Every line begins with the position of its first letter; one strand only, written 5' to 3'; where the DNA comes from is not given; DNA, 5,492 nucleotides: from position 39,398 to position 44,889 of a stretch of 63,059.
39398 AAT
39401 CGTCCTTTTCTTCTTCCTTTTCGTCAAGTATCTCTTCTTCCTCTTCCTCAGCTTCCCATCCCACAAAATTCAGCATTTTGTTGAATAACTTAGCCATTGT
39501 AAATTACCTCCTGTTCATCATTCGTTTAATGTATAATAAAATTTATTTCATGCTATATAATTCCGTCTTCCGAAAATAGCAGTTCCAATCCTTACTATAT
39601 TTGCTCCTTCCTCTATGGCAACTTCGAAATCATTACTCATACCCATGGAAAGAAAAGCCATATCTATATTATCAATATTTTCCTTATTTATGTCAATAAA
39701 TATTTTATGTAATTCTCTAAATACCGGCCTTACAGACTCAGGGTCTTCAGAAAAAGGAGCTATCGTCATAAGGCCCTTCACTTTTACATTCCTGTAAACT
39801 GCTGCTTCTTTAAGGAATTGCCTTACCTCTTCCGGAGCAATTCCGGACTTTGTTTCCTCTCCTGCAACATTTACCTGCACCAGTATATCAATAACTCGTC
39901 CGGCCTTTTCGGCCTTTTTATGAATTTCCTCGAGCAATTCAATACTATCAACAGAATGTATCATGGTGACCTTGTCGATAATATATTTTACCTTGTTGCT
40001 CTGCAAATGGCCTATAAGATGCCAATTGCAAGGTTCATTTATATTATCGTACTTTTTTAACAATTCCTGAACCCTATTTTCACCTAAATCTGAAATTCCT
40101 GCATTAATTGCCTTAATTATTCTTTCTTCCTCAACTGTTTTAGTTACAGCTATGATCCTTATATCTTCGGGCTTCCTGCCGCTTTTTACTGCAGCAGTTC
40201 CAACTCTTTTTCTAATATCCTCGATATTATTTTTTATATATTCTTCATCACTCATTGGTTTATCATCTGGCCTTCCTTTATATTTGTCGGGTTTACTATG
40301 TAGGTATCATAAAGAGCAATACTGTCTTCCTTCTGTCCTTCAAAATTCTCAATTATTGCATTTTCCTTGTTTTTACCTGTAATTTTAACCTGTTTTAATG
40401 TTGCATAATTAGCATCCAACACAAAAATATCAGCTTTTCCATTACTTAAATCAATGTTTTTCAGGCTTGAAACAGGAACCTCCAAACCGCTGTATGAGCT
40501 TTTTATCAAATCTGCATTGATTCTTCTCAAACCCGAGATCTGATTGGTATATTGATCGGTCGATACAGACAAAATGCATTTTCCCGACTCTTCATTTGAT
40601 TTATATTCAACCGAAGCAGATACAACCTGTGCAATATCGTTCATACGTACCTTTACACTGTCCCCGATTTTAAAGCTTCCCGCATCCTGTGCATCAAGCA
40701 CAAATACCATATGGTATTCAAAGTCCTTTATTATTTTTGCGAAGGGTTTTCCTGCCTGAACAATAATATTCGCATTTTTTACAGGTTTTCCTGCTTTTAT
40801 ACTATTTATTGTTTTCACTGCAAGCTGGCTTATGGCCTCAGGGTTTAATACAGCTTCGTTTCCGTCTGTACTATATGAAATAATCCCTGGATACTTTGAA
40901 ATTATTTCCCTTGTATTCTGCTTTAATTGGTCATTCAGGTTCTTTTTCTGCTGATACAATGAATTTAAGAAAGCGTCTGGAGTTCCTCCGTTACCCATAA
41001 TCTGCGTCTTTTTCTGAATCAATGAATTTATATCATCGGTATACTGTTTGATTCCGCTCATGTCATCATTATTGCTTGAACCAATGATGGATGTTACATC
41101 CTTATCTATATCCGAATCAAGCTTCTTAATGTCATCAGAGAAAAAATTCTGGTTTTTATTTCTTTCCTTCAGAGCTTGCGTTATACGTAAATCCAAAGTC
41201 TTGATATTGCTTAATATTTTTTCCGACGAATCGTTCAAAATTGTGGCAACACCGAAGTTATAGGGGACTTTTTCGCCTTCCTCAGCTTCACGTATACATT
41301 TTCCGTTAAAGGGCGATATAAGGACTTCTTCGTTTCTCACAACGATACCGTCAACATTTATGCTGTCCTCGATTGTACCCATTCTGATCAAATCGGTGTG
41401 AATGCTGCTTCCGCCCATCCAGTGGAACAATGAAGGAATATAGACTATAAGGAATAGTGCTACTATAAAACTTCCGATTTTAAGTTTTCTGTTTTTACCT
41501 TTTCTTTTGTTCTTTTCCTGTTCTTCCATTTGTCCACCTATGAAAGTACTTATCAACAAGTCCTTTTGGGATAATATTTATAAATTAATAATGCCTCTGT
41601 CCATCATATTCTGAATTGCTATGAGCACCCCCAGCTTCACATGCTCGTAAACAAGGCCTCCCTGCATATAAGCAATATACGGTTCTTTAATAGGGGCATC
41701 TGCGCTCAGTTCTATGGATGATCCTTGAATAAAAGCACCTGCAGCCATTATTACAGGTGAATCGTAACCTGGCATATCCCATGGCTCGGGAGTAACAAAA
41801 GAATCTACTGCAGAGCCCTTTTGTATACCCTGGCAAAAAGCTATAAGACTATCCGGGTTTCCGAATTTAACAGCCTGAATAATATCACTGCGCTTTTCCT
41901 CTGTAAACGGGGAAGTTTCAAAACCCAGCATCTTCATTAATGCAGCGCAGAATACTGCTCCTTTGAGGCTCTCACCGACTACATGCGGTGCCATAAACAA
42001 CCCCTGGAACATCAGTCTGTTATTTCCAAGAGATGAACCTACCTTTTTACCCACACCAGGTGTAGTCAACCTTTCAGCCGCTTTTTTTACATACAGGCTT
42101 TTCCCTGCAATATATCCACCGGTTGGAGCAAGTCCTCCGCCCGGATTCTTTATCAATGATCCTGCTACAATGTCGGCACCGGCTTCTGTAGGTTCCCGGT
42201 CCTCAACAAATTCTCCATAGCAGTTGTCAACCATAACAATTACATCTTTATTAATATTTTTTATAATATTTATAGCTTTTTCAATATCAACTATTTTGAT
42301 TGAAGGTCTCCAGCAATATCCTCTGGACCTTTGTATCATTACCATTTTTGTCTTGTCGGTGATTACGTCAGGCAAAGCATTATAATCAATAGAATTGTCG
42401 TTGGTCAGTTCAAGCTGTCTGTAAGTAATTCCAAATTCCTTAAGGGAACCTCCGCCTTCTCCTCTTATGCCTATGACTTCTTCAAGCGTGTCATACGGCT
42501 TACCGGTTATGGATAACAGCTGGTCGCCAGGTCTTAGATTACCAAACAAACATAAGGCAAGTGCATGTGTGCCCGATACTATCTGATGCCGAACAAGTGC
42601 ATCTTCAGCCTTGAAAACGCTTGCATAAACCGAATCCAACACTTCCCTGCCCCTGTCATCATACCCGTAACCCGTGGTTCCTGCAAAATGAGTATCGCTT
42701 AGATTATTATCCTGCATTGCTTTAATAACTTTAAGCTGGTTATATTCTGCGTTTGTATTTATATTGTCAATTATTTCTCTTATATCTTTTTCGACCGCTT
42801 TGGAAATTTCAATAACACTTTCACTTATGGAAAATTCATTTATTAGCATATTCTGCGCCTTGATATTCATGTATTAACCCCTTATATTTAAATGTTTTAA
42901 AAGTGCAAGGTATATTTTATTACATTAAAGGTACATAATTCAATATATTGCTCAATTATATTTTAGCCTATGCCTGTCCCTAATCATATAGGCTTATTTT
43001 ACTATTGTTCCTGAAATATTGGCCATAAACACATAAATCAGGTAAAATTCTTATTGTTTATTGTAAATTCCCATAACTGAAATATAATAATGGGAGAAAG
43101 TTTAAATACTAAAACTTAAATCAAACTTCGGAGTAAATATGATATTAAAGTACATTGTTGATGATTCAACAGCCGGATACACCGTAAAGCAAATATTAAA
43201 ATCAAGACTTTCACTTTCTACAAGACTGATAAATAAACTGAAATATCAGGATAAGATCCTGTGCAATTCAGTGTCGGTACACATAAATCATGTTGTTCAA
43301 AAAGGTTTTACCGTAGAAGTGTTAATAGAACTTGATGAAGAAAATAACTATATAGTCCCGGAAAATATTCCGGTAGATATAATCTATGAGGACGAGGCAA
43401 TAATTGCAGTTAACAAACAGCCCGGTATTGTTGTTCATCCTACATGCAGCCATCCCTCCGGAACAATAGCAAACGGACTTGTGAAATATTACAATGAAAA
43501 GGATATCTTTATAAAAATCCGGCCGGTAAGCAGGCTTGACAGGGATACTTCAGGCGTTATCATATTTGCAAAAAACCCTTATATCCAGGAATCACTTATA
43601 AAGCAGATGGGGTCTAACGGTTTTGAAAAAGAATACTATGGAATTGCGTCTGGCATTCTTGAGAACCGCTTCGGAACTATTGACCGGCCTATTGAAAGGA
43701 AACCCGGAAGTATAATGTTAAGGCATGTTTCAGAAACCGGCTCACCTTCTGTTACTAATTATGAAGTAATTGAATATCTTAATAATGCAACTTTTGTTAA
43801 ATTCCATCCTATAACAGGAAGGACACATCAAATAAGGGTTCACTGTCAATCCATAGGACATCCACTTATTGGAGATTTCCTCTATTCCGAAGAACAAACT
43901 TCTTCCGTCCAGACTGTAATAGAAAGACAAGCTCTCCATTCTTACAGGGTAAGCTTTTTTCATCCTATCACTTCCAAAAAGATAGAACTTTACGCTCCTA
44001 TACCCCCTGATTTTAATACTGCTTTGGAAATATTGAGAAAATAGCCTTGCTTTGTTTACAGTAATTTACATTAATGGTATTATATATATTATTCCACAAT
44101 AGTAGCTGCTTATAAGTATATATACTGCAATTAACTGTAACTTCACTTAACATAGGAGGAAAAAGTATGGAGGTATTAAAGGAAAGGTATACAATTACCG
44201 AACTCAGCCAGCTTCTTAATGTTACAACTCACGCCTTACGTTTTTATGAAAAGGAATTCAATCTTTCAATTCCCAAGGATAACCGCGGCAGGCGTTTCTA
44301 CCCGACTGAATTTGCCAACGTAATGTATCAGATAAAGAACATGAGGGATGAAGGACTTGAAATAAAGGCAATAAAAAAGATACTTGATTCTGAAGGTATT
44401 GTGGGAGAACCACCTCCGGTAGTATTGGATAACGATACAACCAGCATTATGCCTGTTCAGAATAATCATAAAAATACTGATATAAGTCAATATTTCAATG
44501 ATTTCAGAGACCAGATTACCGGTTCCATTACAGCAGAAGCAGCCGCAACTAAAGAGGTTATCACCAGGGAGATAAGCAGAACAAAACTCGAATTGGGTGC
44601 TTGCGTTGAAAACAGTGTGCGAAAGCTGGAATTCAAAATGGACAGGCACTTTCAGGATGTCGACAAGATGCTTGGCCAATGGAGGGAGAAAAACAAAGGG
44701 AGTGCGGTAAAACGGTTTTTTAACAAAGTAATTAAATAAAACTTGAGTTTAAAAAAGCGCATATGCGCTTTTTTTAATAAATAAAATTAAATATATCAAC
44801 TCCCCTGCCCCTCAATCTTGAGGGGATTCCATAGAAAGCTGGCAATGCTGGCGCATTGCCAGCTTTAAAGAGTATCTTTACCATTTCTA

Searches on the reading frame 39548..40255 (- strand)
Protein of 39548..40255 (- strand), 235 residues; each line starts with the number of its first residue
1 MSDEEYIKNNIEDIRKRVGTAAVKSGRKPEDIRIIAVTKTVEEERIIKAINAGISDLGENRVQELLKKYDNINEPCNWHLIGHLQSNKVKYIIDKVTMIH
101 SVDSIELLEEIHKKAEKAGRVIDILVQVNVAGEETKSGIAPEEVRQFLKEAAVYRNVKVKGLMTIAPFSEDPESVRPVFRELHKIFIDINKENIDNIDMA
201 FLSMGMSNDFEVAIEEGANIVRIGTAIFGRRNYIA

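Call 33: search_protein_families(library=pfam, proteins=[window:39548-40255:-], max_evalue=0.001)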
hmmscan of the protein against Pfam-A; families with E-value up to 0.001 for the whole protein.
window:39548-40255:- (235 aa): 1 family
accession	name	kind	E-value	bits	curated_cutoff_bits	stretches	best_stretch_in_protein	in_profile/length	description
PF01168.26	Ala_racemase_N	-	3.9e-22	79.5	24.1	1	29-230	19-218/220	Alanine racemase, N-terminal domain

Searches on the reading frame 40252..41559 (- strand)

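Call 33: search_protein_families(library=pfam, proteins=[window:40252-41559:-], max_evalue=0.001)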
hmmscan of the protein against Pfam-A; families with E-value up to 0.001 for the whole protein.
window:40252-41559:- (435 aa): 1 family
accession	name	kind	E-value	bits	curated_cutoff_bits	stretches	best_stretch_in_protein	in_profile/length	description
PF12700.13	HlyD_2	-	6.4e-60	203.5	25.1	1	16-433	3-416/416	HlyD family secretion protein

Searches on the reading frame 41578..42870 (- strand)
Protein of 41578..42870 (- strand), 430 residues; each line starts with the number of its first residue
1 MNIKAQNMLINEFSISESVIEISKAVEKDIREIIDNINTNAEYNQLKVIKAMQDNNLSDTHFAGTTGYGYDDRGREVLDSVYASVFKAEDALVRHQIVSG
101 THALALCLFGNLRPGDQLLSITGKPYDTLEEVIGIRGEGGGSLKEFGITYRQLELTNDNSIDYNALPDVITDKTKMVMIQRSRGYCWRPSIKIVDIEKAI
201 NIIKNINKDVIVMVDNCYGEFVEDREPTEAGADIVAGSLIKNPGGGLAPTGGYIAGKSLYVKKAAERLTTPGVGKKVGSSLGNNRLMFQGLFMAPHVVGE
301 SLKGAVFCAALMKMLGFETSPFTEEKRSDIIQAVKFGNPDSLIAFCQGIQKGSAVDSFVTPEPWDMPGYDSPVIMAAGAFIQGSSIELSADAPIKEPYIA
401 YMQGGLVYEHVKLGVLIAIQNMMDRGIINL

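Call 33: search_protein_families(library=pfam, proteins=[window:41578-42870:-], max_evalue=0.001)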
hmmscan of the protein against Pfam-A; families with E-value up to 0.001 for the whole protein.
window:41578-42870:- (430 aa): 2 families
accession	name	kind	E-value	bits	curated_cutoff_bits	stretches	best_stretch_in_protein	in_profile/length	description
PF06838.17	Met_gamma_lyase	-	8.3e-195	647.5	24.2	1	21-422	3-404/405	Methionine gamma-lyase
PF01053.26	Cys_Met_Meta_PP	-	3.8e-10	39.3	27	1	62-269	38-226/381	Cys/Met metabolism PLP-dependent enzyme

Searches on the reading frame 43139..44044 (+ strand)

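Call 33: search_protein_families(library=pfam, proteins=[window:43139-44044:+], max_evalue=0.001)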
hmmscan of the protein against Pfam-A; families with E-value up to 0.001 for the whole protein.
window:43139-44044:+ (301 aa): 1 family
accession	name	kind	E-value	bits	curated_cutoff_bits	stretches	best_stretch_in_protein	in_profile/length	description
PF00849.27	PseudoU_synth_2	-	7.2e-28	98.2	26.8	1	88-238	2-152/152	RNA pseudouridylate synthase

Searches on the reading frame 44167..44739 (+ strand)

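Call 33: search_protein_families(library=pfam, proteins=[window:44167-44739:+], max_evalue=0.001)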
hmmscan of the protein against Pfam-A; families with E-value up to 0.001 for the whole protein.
window:44167-44739:+ (190 aa): 2 families
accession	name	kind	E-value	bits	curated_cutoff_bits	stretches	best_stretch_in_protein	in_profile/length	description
PF13411.12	MerR_1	-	2.1e-20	73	21.6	1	8-75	1-68/69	MerR HTH family regulatory protein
PF00376.29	MerR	-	9.5e-08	32.2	28.2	1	9-45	1-38/38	MerR family regulatory protein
